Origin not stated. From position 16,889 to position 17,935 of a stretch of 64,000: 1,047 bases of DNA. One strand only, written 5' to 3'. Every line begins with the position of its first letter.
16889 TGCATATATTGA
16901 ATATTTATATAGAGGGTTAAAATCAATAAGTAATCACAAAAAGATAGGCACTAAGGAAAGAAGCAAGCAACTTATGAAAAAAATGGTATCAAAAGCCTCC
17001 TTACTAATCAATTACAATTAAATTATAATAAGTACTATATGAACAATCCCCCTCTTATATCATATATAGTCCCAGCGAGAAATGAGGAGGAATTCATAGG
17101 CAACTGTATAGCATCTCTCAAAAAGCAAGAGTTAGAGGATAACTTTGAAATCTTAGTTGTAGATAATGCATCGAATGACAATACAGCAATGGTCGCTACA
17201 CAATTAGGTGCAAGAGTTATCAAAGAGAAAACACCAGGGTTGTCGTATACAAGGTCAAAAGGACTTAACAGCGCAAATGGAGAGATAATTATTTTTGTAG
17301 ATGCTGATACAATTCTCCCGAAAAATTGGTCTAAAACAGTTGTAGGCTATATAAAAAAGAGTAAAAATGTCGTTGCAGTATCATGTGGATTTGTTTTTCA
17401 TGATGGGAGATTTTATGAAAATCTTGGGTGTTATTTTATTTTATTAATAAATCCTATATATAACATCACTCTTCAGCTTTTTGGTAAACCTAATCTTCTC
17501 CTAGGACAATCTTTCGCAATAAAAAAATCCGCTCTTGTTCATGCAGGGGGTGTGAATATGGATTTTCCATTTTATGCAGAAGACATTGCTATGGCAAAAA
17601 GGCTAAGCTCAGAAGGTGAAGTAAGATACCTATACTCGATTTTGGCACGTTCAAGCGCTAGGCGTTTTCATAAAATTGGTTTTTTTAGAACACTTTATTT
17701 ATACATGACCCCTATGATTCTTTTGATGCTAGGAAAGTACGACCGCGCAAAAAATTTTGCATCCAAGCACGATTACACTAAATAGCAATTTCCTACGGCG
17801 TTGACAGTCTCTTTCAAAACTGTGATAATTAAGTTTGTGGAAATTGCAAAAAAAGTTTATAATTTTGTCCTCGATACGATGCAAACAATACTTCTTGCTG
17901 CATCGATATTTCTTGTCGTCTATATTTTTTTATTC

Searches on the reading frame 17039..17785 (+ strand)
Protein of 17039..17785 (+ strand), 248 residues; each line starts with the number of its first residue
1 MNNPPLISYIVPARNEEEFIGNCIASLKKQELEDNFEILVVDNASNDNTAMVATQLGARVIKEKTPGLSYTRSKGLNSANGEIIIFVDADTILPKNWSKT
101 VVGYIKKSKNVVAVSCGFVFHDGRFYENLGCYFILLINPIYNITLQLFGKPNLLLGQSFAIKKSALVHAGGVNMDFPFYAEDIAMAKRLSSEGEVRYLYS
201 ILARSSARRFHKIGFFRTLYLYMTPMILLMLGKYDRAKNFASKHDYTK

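Call 4: search_protein_families(library=pfam, proteins=[window:17039-17785:+], max_evalue=0.01)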
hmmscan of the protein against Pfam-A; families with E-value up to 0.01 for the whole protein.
window:17039-17785:+ (248 aa): 5 families
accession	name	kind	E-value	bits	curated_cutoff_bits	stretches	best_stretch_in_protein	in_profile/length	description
PF00535.33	Glycos_transf_2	-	5.2e-28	98.5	23.3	1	8-148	1-146/168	Glycosyl transferase family 2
PF13641.12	Glyco_tranf_2_3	-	3.6e-09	37.4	27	1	4-126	1-132/230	Glycosyltransferase like family 2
PF13506.12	Glyco_transf_21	-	4.1e-08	33.3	21.7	1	73-201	23-149/174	Glycosyl transferase family 21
PF10111.15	Glyco_tranf_2_2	-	2.5e-07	30.9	27.3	1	10-92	3-93/276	Glycosyltransferase like family 2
PF13632.12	Glyco_trans_2_3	-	6.6e-07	29.8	27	1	83-193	1-110/198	Glycosyl transferase family group 2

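Call 5: search_protein_families(library=ncbifam, proteins=[window:17039-17785:+], max_evalue=0.01)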
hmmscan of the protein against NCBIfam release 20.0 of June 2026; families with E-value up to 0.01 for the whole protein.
window:17039-17785:+ (248 aa): 26 families (the best 25 are shown)
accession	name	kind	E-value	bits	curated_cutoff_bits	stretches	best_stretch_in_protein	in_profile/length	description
TIGR04283.1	glyco_like_mftF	equivalog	1.5e-27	96.7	182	1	7-232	1-211/221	TIGR04283 family arsenosugar biosynthesis glycosyltransferase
NF010496.0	PRK13915.1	equivalog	8e-16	58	262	1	7-95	33-131/307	glucosyl-3-phosphoglycerate synthase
TIGR03965.1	mycofact_glyco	equivalog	1.4e-15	57.1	280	1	4-114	73-187/467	mycofactocin biosynthesis glycosyltransferase MftF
NF007482.0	PRK10073.1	equivalog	3.7e-14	52.5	423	1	1-107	2-112/334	glycosyltransferase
NF041875.1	EPS_EpsD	equivalog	4.9e-14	52.5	370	1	8-97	2-96/325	exopolysaccharide biosynthesis glycosyltransferase EpsD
NF038302.1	EPS_HpsE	equivalog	3e-13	49.4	300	1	10-115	6-121/307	hormogonium polysaccharide biosynthesis glycosyltransferase HpsE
TIGR03937.1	PgaC_IcaA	equivalog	2.1e-12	46.7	422.3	1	3-189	43-233/407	poly-beta-1,6-N-acetyl-D-glucosamine synthase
TIGR03469.1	HpnB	hypoth_equivalog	2.3e-12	46.6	379.25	1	5-60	44-99/386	hopene-associated glycosyltransferase HpnB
NF047683.1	TeichurnBiosyTuaG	equivalog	4.5e-11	42.9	400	1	2-111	3-117/252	teichuronic acid biosynthesis protein TuaG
TIGR04182.1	glyco_TIGR04182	equivalog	6.9e-11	42.1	325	1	9-95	4-87/293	S-layer glycoprotein N-glycosyltransferase AglJ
NF041391.1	DPhHxTase_Halo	equivalog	8.5e-10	38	375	1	14-113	4-101/213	dolichyl-phosphate hexose transferase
NF038299.1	EPS_HpsN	equivalog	1.1e-09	37.8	425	1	5-128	1-128/317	hormogonium polysaccharide biosynthesis glycosyltransferase HpsN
TIGR03111.1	glyc2_xrt_Gpos1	hypoth_equivalog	4.2e-09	35.7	363.95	1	4-123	48-173/439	TIGR03111 family XrtG-associated glycosyltransferase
NF041394.1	GtaseAglG_Halo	equivalog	5.7e-08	32.4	440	1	20-115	18-116/304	glucosyl-dolichyl phosphate glucuronosyltransferase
NF050050.1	ProtGlycPglI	equivalog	7.4e-08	32.1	500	1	5-124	2-126/306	GalNAc(5)-diNAcBac-PP-undecaprenol beta-1,3-glucosyltransferase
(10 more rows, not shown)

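Call 60: find_homologous_proteins(query=window:17039-17785:+, max_evalue=1e-8)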
Query window:17039-17785:+ (248 aa): 213 proteins with E <= 1e-8 among 803 candidates; the best 120 are listed.
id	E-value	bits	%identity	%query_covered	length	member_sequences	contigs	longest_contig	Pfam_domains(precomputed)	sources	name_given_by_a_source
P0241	1.4e-161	553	100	100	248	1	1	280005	PF13632.13,PF10111.15,PF13506.14,PF13641.13,PF00535.33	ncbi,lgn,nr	ncbi:MAG TPA: glycosyltransferase [Candidatus Limnocylindrales bacterium]|nr:glycosyltransferase [Ca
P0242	4.7e-92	326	57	98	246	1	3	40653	PF13632.13,PF10111.15,PF13641.13,PF00535.33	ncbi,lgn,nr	ncbi:MAG TPA: glycosyltransferase [Candidatus Saccharimonadales bacterium]|nr:glycosyltransferase [C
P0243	2.2e-89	317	57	96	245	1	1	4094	PF13632.13,PF10111.15,PF13506.14,PF13641.13,PF00535.33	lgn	-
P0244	5.2e-53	198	43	96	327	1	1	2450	PF13632.13,PF13506.14,PF13641.13,PF00535.33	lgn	-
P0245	1.6e-51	193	42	96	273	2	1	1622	PF13632.13,PF10111.15,PF13641.13,PF00535.33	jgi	jgi:glycosyltransferase involved in cell wall biosynthesis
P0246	3.1e-50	189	40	96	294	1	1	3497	PF13632.13,PF13506.14,PF13641.13,PF00535.33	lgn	-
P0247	3.5e-50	189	40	96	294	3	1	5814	PF13632.13,PF13506.14,PF13641.13,PF00535.33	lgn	-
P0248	1.2e-48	184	40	96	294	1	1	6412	PF13632.13,PF13506.14,PF13641.13,PF00535.33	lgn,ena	-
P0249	7.7e-48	181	39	96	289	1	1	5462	PF13632.13,PF13641.13,PF00535.33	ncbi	-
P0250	1.9e-46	176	41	87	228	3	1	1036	PF13632.13,PF10111.15,PF13506.14,PF13641.13,PF00535.33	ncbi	-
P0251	4.8e-38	149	40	88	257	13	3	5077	PF13632.13,PF10111.15,PF13506.14,PF13641.13,PF00535.33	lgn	-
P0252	7.4e-38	148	35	97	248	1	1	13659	PF13632.13,PF10111.15,PF13641.13,PF00535.33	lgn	-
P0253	3.3e-36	143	37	88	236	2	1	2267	PF13632.13,PF10111.15,PF13506.14,PF13641.13,PF00535.33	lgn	-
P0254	6.6e-36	142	38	93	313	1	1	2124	PF10111.15,PF13641.13,PF00535.33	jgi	jgi:glycosyltransferase involved in cell wall biosynthesis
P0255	4.0e-34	136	38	85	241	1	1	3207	PF13632.13,PF10111.15,PF13641.13,PF09258.17,PF00535.33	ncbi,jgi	jgi:glycosyltransferase involved in cell wall biosynthesis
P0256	6.7e-34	135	36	88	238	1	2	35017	PF13632.13,PF10111.15,PF13641.13,PF00535.33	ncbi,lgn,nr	ncbi:MAG: glycosyltransferase family 2 protein [bacterium]|nr:glycosyltransferase family 2 protein [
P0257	1.4e-33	134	38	91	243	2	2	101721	PF13632.13,PF10111.15,PF13641.13,PF00535.33,PF02709.21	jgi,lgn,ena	jgi:glycosyltransferase involved in cell wall biosynthesis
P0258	1.5e-33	134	38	88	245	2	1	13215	PF10111.15,PF13506.14,PF13641.13,PF00535.33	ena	-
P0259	5.7e-33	132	36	90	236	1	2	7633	PF13632.13,PF10111.15,PF13641.13,PF00535.33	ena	-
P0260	7.7e-33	132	38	87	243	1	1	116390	PF13632.13,PF10111.15,PF13506.14,PF13641.13,PF00535.33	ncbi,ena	-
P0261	1.2e-31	128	37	87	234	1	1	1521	PF13632.13,PF10111.15,PF13506.14,PF13641.13,PF00535.33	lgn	-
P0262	4.1e-31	126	35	92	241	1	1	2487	PF10111.15,PF13506.14,PF13641.13,PF00535.33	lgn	-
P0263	4.2e-31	126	36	91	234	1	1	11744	PF13632.13,PF10111.15,PF13641.13,PF00535.33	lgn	-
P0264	4.6e-31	126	36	88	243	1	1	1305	PF13632.13,PF10111.15,PF13506.14,PF13641.13,PF00535.33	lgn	-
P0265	5.0e-31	126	36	90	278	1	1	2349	PF13632.13,PF10111.15,PF13641.13,PF00535.33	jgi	-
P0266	6.7e-31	126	36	90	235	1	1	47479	PF13632.13,PF10111.15,PF13641.13,PF00535.33,PF02709.21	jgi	jgi:glycosyltransferase involved in cell wall biosynthesis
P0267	2.9e-30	123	36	91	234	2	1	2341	PF13632.13,PF10111.15,PF13641.13,PF00535.33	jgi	jgi:cellulose synthase/poly-beta-1,6-N-acetylglucosamine synthase-like glycosyltransferase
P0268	3.4e-30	123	35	88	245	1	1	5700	PF10111.15,PF13641.13,PF00535.33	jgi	jgi:glycosyltransferase involved in cell wall biosynthesis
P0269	4.8e-30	123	37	92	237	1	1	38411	PF13632.13,PF10111.15,PF13506.14,PF13641.13,PF00535.33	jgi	jgi:glycosyltransferase involved in cell wall biosynthesis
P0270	6.4e-30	122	37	88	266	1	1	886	PF13632.13,PF10111.15,PF13641.13,PF00535.33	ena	-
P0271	6.4e-30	122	37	87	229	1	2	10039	PF13632.13,PF13506.14,PF13641.13,PF00535.33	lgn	-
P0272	6.6e-30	122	38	85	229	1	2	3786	PF13632.13,PF10111.15,PF13506.14,PF13641.13,PF00535.33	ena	-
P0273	8.5e-30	122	37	88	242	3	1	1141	PF13632.13,PF10111.15,PF13506.14,PF13641.13,PF00535.33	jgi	-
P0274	1.3e-29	121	35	85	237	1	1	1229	PF13632.13,PF10111.15,PF13506.14,PF13641.13,PF00535.33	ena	-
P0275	1.3e-29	121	32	96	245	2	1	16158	PF10111.15,PF13641.13,PF00535.33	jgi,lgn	jgi:glycosyltransferase involved in cell wall biosynthesis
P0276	2.1e-29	121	34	88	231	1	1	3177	PF13632.13,PF10111.15,PF13506.14,PF13641.13,PF00535.33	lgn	-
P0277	2.2e-29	121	35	91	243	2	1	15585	PF13632.13,PF10111.15,PF13641.13,PF00535.33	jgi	jgi:glycosyltransferase involved in cell wall biosynthesis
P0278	2.6e-29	120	33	91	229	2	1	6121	PF13632.13,PF10111.15,PF13641.13,PF00535.33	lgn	-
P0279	3.1e-29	120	38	87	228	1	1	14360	PF13632.13,PF10111.15,PF13506.14,PF13641.13,PF00535.33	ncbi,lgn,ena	-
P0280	3.8e-29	120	35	85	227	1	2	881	PF13632.13,PF10111.15,PF13506.14,PF13641.13,PF00535.33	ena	-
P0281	4.1e-29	120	34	85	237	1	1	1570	PF13632.13,PF10111.15,PF13641.13,PF00535.33,PF02709.21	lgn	-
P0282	5.3e-29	119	34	87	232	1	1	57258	PF13632.13,PF10111.15,PF13506.14,PF13641.13,PF00535.33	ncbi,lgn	-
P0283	5.8e-29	119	34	94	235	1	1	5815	PF13632.13,PF10111.15,PF13641.13,PF00535.33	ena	-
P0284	6.1e-29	119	35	87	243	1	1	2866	PF13632.13,PF10111.15,PF13506.14,PF13641.13,PF00535.33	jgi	jgi:glycosyltransferase involved in cell wall biosynthesis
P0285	6.5e-29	119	35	91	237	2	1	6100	PF13632.13,PF10111.15,PF13641.13,PF00535.33,PF02709.21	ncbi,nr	ncbi:glycosyltransferase [Candidatus Kaiserbacteria bacterium]|nr:glycosyltransferase [Candidatus Ka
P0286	1.1e-28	118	34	92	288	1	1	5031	PF13632.13,PF10111.15,PF13506.14,PF13641.13,PF00535.33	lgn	-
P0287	1.3e-28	118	34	88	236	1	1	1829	PF13632.13,PF10111.15,PF13506.14,PF13641.13,PF00535.33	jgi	jgi:glycosyltransferase involved in cell wall biosynthesis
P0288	2.7e-28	117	33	88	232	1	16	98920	PF13632.13,PF10111.15,PF13506.14,PF13641.13,PF00535.33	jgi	jgi:cellulose synthase/poly-beta-1,6-N-acetylglucosamine synthase-like glycosyltransferase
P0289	3.2e-28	117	36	92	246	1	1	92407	PF13632.13,PF10111.15,PF13506.14,PF13641.13,PF00535.33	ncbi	-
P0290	3.2e-28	117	33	88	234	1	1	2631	PF13632.13,PF10111.15,PF13506.14,PF13641.13,PF00535.33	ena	-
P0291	5.5e-28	116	35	87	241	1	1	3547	PF13632.13,PF10111.15,PF13506.14,PF13641.13,PF00535.33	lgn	-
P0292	5.6e-28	116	35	88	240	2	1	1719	PF13632.13,PF10111.15,PF13641.13,PF00535.33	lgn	-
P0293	6.0e-28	116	36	87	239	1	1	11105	PF10111.15,PF13641.13,PF00535.33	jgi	jgi:cellulose synthase/poly-beta-1,6-N-acetylglucosamine synthase-like glycosyltransferase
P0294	6.4e-28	116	36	87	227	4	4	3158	PF10111.15,PF13506.14,PF13641.13,PF00535.33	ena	-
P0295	7.8e-28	116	33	91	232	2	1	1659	PF13632.13,PF10111.15,PF13641.13,PF00535.33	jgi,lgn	-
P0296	8.2e-28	115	34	88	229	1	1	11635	PF13632.13,PF10111.15,PF13506.14,PF13641.13,PF00535.33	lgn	-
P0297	9.0e-28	115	35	92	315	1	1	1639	PF13641.13,PF00535.33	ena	-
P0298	1.0e-27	115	35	92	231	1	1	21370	PF13632.13,PF13506.14,PF13641.13,PF00535.33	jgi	jgi:glycosyltransferase involved in cell wall biosynthesis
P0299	2.0e-27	114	33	90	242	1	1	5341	PF10111.15,PF13641.13,PF00535.33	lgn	-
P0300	2.0e-27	114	34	89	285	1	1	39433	PF13632.13,PF10111.15,PF13641.13,PF00535.33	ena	-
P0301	2.6e-27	114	35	96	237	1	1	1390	PF13632.13,PF10111.15,PF13506.14,PF13641.13,PF00535.33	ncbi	-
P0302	3.8e-27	113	34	92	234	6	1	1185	PF13632.13,PF10111.15,PF13641.13,PF00535.33,PF02709.21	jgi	jgi:glycosyltransferase involved in cell wall biosynthesis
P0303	5.8e-27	113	36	88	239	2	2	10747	PF10111.15,PF13641.13,PF00535.33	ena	-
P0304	9.8e-27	112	35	84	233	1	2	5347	PF10111.15,PF13506.14,PF13641.13,PF00535.33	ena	-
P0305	1.2e-26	112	36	91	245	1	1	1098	PF13712.13,PF13632.13,PF10111.15,PF13641.13,PF00535.33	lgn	-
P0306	1.2e-26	112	35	90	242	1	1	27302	PF13632.13,PF10111.15,PF13641.13,PF00535.33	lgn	-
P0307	1.5e-26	111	34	87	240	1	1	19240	PF10111.15,PF13641.13,PF00535.33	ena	-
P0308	1.5e-26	111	34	92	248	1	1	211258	PF13632.13,PF10111.15,PF13641.13,PF00535.33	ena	-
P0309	2.3e-26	111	32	91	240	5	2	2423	PF13632.13,PF10111.15,PF13641.13,PF00535.33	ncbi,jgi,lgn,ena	jgi:glycosyltransferase involved in cell wall biosynthesis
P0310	3.1e-26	110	34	87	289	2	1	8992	PF10111.15,PF13506.14,PF13641.13,PF00535.33,PF02709.21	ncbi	-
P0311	6.5e-26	109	34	91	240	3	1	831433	PF13632.13,PF10111.15,PF13506.14,PF13641.13,PF00535.33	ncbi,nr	ncbi:glycosyltransferase [Patescibacteria group bacterium]|nr:glycosyltransferase [Patescibacteria g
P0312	7.7e-26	109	33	92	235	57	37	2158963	PF10111.15,PF13641.13,PF00535.33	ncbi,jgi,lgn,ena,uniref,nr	ncbi:glycosyltransferase family 2 protein [Thermus aquaticus]|jgi:glycosyltransferase involved in ce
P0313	1.0e-25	109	35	84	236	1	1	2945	PF13632.13,PF10111.15,PF13506.14,PF13641.13,PF00535.33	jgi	jgi:glycosyltransferase involved in cell wall biosynthesis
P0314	1.1e-25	109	35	84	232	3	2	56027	PF13632.13,PF10111.15,PF13506.14,PF13641.13,PF00535.33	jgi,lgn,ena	jgi:glycosyltransferase involved in cell wall biosynthesis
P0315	1.3e-25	108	33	90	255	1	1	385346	PF10111.15,PF13506.14,PF13641.13,PF00535.33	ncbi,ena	-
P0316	3.6e-25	107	33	85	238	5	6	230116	PF13632.13,PF10111.15,PF13641.13,PF00535.33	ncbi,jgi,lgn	jgi:glycosyltransferase involved in cell wall biosynthesis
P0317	4.4e-25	107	33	87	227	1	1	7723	PF13632.13,PF10111.15,PF13506.14,PF13641.13,PF00535.33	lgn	-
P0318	5.0e-25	106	35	87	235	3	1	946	PF13632.13,PF10111.15,PF13506.14,PF13641.13,PF00535.33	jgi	jgi:glycosyltransferase involved in cell wall biosynthesis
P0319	5.2e-25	106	33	87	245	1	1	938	PF10111.15,PF13641.13,PF00535.33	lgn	-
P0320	8.9e-25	106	32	92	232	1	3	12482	PF13632.13,PF10111.15,PF13641.13,PF00535.33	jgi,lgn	-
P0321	2.3e-24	104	33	89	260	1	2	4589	PF13632.13,PF10111.15,PF13506.14,PF13641.13,PF00535.33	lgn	-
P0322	3.5e-24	104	32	88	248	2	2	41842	PF13632.13,PF10111.15,PF13506.14,PF13641.13,PF00535.33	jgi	jgi:glycosyltransferase involved in cell wall biosynthesis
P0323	4.2e-24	103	32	84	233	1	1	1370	PF13632.13,PF13641.13,PF00535.33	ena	-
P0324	4.5e-24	103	31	90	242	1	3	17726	PF13632.13,PF10111.15,PF13506.14,PF13641.13,PF00535.33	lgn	-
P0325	4.8e-24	103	33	90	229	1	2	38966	PF13632.13,PF13506.14,PF13641.13,PF00535.33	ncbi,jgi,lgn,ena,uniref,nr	ncbi:hypothetical protein COU19_01080 [Candidatus Kaiserbacteria bacterium CG10_big_fil_rev_8_21_14_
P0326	9.4e-24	102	33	91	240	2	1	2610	PF13632.13,PF10111.15,PF13641.13,PF00535.33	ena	-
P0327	1.9e-23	101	31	92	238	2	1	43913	PF13632.13,PF13641.13,PF00535.33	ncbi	-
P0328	1.9e-23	101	31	88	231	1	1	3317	PF13632.13,PF13506.14,PF13641.13,PF00535.33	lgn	-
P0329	3.8e-23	100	32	88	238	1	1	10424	PF13632.13,PF10111.15,PF13641.13,PF00535.33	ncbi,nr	ncbi:MAG: glycosyltransferase family 2 protein [Patescibacteria group bacterium]|nr:glycosyltransfer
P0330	3.9e-23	100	32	87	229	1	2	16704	PF13632.13,PF10111.15,PF13506.14,PF13641.13,PF00535.33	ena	-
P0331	3.9e-23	100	32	90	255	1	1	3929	PF13632.13,PF13641.13,PF00535.33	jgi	jgi:glycosyltransferase involved in cell wall biosynthesis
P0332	4.9e-23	100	33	88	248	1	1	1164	PF10111.15,PF13506.14,PF13641.13,PF00535.33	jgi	jgi:glycosyltransferase involved in cell wall biosynthesis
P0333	7.6e-23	99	33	90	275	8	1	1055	PF13632.13,PF10111.15,PF13506.14,PF13641.13,PF00535.33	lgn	-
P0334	8.5e-23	99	35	87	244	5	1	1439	PF10111.15,PF13641.13,PF00535.33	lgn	-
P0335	1.3e-22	98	33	88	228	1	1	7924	PF13632.13,PF10111.15,PF13506.14,PF13641.13,PF00535.33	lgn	-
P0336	1.9e-22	98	32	96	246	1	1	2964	PF13632.13,PF10111.15,PF13506.14,PF13641.13,PF00535.33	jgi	jgi:glycosyltransferase involved in cell wall biosynthesis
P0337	2.4e-22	98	32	91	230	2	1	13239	PF13632.13,PF10111.15,PF13506.14,PF13641.13,PF00535.33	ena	-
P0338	2.9e-22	97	29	90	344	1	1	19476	PF13632.13,PF10111.15,PF13641.13,PF00535.33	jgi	jgi:hypothetical protein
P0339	1.7e-21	95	32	94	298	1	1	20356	PF10111.15,PF13641.13,PF00535.33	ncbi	-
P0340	2.2e-21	94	32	90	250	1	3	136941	PF10111.15,PF13641.13,PF00535.33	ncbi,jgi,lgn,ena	ncbi:MAG: glycosyltransferase family 2 protein [Candidatus Taylorbacteria bacterium]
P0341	7.1e-21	93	34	88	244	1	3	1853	PF13632.13,PF10111.15,PF13641.13,PF00535.33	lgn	-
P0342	1.0e-20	92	36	78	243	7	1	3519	PF13632.13,PF10111.15,PF13506.14,PF00535.33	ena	-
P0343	1.8e-20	91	34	78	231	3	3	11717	PF13632.13,PF10111.15,PF13641.13,PF00535.33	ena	-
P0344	3.6e-20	90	33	88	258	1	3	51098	PF13632.13,PF10111.15,PF13506.14,PF13641.13,PF00535.33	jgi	jgi:glycosyltransferase involved in cell wall biosynthesis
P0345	1.0e-19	89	33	84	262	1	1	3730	PF10111.15,PF13641.13,PF00535.33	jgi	jgi:glycosyltransferase involved in cell wall biosynthesis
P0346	1.6e-19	88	35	78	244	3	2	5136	PF13632.13,PF10111.15,PF13506.14,PF00535.33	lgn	-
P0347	4.8e-19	87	33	78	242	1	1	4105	PF13632.13,PF10111.15,PF13506.14,PF00535.33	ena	-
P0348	5.0e-19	87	36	77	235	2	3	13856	PF13632.13,PF10111.15,PF13506.14,PF00535.33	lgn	-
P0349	7.6e-19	86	32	92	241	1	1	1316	PF10111.15,PF13641.13,PF00535.33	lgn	-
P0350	8.4e-19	86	48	37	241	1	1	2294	PF10111.15,PF13641.13,PF00535.33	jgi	jgi:glycosyltransferase involved in cell wall biosynthesis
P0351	2.1e-18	85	34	77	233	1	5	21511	PF13632.13,PF10111.15,PF13506.14,PF00535.33,PF02709.21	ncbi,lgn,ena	-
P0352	2.1e-18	85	33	87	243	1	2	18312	PF13632.13,PF10111.15,PF13641.13,PF00535.33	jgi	jgi:glycosyltransferase involved in cell wall biosynthesis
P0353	2.3e-18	85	32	87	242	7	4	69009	PF13632.13,PF10111.15,PF13506.14,PF13641.13,PF00535.33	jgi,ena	jgi:glycosyltransferase involved in cell wall biosynthesis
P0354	3.5e-18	84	34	80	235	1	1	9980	PF13632.13,PF10111.15,PF13506.14,PF00535.33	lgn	-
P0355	2.2e-17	81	32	89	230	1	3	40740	PF10111.15,PF13641.13,PF00535.33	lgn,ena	-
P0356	1.1e-16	79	29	93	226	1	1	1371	PF10111.15,PF13641.13,PF00535.33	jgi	jgi:glycosyltransferase involved in cell wall biosynthesis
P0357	2.7e-16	78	34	70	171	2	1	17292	PF10111.15,PF13641.13,PF00535.33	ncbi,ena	-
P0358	1.3e-15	76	32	95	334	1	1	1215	PF13632.13,PF10111.15,PF13641.13,PF00535.33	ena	-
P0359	1.3e-15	75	28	78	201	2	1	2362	PF13632.13,PF13641.13,PF00535.33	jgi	jgi:cellulose synthase/poly-beta-1,6-N-acetylglucosamine synthase-like glycosyltransferase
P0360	5.1e-15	74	37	55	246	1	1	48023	PF10111.15,PF13641.13,PF00535.33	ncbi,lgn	-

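Call 61: find_encoding_contigs(protein=P0242, flank=9000, max_places=1)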
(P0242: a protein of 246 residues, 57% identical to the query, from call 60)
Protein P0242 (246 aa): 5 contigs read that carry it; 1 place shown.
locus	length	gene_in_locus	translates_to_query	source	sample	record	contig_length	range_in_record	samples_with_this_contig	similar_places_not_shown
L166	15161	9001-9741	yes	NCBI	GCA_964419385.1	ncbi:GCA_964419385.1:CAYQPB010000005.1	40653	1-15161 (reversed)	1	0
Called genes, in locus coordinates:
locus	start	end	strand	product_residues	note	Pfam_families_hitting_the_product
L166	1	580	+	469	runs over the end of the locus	PF02874:ATP-synt_ab_N, PF00006:ATP-synt_ab, PF22919:ATP-synt_VA_C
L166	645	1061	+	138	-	PF02823:ATP-synt_DE_N, PF00401:ATP-synt_DE (weak)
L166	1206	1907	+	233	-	PF19077:Big_13 (faint), PF09136:Glucodextran_B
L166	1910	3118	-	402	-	PF04932:Wzy_C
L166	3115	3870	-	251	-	PF00535:Glycos_transf_2, PF10111:Glyco_tranf_2_2 (weak)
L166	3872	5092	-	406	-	PF01943:Polysacc_synt, PF13440:Polysacc_synt_3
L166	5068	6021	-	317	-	PF00535:Glycos_transf_2, PF10111:Glyco_tranf_2_2 (faint), PF13641:Glyco_tranf_2_3 (weak)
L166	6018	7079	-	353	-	PF13439:Glyco_transf_4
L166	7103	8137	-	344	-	PF13439:Glyco_transf_4, PF00534:Glycos_transf_1, PF13692:Glyco_trans_1_4, PF13524:Glyco_trans_1_2 (weak)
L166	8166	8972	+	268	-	PF13641:Glyco_tranf_2_3, PF00535:Glycos_transf_2, PF10111:Glyco_tranf_2_2 (weak)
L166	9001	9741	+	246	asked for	PF00535:Glycos_transf_2, PF10111:Glyco_tranf_2_2, PF13641:Glyco_tranf_2_3, PF13632:Glyco_trans_2_3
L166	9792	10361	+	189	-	PF10502:Peptidase_S26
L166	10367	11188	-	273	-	PF02195:ParB_N, PF17762:HTH_ParB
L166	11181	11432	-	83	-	PF01016:Ribosomal_L27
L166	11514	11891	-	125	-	PF00829:Ribosomal_L21p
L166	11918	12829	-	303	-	PF01098:FTSW_RODA_SPOVE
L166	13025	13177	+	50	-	-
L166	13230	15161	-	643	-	?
